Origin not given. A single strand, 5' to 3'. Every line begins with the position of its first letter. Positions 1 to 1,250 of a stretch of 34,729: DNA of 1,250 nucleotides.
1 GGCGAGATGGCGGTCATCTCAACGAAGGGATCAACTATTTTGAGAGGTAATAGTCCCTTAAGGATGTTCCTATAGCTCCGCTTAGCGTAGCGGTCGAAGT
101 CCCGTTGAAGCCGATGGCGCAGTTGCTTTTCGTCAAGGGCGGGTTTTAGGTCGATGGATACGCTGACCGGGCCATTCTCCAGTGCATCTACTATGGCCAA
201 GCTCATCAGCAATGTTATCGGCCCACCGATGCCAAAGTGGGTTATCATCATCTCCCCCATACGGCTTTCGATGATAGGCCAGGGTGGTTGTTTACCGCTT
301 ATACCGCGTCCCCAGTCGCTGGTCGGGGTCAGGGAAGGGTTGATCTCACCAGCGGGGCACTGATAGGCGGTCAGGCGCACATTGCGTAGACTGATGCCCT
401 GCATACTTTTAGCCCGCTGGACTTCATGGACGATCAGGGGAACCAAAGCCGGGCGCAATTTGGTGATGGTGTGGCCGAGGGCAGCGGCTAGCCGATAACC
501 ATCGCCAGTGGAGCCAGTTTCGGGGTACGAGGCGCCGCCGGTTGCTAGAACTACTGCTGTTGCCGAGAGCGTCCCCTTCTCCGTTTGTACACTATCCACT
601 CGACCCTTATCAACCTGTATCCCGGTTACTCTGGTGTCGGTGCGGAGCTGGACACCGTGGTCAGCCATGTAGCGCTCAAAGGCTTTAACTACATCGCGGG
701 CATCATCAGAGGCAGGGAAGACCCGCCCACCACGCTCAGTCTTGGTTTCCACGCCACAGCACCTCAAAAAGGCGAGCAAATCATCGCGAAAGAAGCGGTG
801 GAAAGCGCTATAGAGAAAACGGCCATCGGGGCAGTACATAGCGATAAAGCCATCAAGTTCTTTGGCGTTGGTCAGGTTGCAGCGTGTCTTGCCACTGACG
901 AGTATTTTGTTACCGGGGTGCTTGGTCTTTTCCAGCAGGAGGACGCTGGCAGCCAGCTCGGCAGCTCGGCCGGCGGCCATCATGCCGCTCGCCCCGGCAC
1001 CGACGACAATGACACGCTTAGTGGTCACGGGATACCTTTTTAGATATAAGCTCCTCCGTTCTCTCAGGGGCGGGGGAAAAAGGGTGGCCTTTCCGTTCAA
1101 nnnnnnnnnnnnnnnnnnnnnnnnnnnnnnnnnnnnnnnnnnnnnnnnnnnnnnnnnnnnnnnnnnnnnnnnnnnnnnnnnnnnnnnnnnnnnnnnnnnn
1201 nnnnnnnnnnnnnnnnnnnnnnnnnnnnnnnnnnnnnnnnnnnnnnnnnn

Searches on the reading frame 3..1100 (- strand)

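Call 50: search_protein_families(library=pfam, proteins=[window:3-1100:-])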
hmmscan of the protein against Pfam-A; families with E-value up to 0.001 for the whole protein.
window:3-1100:- (366 aa): 11 families
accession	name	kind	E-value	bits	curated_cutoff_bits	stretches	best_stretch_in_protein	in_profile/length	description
PF03486.20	HI0933_like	-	1.4e-57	195.4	50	1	29-242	2-201/244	HI0933-like protein Rossmann domain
PF22780.1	HI0933_like_1st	-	7e-21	75.2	27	1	279-363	38-123/165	HI0933-like protein barrel and H2TH domain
PF01266.30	DAO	-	2.9e-13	50.5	27.9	1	133-195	147-209/353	FAD dependent oxidoreductase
PF12831.13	FAD_oxidored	-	1.3e-11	44.9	27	1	30-190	2-147/416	FAD dependent oxidoreductase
PF07992.20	Pyr_redox_2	-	4.2e-11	43.2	26.1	2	122-190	172-238/291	Pyridine nucleotide-disulphide oxidoreductase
PF00890.30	FAD_binding_2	-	1.7e-09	37.8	20.4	1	30-61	2-33/414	FAD binding domain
PF00070.33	Pyr_redox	-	1.9e-09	38.4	22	1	126-175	33-81/82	Pyridine nucleotide-disulphide oxidoreductase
PF13738.12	Pyr_redox_3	-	1.4e-08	34.8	30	1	139-195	85-140/305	Pyridine nucleotide-disulphide oxidoreductase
PF01134.28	GIDA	-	4.1e-06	26.5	22.1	0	30-64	2-29/391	Glucose inhibited division protein A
PF13450.12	NAD_binding_8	-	1.3e-05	25.8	21.9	1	32-63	1-32/68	NAD(P)-binding Rossmann-like domain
PF13454.12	NAD_binding_9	-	1.8e-05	25.2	21.8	1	32-188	2-153/155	FAD-NAD(P)-binding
